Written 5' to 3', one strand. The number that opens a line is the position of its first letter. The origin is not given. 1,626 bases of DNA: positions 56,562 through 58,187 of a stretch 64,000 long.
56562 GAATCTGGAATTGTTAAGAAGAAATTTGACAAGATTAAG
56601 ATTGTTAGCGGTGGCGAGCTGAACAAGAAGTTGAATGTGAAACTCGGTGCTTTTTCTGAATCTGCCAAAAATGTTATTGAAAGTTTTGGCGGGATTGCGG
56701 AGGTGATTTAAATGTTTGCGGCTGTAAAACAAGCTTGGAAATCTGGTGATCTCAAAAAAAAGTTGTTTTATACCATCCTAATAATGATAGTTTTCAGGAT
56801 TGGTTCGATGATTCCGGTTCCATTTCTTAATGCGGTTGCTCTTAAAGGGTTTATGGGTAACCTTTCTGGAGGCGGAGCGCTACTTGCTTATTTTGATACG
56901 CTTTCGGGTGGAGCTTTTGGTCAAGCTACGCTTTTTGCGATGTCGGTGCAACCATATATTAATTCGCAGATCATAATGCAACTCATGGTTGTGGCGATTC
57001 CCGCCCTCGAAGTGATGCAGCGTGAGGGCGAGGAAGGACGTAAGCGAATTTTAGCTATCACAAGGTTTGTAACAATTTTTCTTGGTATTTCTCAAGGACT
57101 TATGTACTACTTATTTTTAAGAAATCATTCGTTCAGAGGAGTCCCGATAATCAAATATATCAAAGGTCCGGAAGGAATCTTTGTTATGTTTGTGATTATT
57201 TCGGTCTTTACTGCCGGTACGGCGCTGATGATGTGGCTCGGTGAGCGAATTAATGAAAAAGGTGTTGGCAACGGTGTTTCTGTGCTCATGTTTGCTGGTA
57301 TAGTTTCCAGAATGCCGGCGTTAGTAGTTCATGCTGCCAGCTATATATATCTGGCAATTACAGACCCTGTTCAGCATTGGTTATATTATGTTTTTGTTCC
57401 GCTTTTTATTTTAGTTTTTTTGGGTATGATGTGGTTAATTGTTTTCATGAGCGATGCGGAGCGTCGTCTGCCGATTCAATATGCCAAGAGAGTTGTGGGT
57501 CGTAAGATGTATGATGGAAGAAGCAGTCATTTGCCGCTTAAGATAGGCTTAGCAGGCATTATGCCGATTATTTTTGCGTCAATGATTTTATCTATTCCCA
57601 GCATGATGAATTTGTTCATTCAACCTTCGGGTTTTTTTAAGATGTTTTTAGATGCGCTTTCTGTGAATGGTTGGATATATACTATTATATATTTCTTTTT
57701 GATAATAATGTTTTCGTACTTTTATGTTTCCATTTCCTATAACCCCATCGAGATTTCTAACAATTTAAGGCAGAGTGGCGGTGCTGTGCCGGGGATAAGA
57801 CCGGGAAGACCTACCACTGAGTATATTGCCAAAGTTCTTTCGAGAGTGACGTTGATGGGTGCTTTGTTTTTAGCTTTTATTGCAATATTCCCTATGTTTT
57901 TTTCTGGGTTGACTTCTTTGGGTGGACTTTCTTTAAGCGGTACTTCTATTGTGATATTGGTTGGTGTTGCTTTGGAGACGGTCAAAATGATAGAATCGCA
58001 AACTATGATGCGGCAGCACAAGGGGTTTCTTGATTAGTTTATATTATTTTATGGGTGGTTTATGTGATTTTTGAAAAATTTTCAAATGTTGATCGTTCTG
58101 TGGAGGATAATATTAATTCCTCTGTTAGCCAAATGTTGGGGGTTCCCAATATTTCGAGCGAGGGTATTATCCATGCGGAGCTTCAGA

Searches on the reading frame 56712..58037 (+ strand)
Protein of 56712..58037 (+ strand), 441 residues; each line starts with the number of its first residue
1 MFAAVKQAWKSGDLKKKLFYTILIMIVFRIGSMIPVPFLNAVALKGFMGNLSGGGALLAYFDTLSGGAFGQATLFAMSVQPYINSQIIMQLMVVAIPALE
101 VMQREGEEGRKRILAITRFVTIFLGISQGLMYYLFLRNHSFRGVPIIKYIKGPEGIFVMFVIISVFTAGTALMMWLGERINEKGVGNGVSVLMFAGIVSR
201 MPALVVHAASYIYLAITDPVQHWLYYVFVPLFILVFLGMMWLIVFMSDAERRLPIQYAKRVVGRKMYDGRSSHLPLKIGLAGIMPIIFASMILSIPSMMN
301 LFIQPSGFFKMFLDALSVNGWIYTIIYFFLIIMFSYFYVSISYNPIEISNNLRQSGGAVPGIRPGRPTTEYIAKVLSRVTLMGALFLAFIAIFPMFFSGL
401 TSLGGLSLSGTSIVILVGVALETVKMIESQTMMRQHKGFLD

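Call 37: find_encoding_contigs(protein=window:56712-58037:+, flank=10000, max_places=1)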
Protein window:56712-58037:+ (441 aa): 1 contig read that carries it; 1 place shown.
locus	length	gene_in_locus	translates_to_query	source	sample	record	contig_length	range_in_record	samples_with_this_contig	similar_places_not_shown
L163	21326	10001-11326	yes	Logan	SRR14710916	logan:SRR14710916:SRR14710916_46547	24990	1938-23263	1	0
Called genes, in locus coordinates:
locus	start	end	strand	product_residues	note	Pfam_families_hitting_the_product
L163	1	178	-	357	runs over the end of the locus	-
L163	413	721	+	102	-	PF00338:Ribosomal_S10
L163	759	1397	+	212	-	PF00297:Ribosomal_L3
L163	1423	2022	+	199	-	PF00573:Ribosomal_L4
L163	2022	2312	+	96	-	PF00276:Ribosomal_L23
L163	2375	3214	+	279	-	PF00181:Ribosomal_L2_N, PF03947:Ribosomal_L2_C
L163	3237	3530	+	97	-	PF00203:Ribosomal_S19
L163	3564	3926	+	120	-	PF00237:Ribosomal_L22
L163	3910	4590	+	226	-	PF07650:KH_2, PF00189:Ribosomal_S3_C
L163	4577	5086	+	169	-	PF00252:Ribosomal_L16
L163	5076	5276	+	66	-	PF00831:Ribosomal_L29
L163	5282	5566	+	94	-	PF00366:Ribosomal_S17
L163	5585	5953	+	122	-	PF00238:Ribosomal_L14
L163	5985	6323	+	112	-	PF17136:ribosomal_L24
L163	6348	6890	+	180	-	PF00281:Ribosomal_L5, PF00673:Ribosomal_L5_C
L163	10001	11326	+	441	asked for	PF00344:SecY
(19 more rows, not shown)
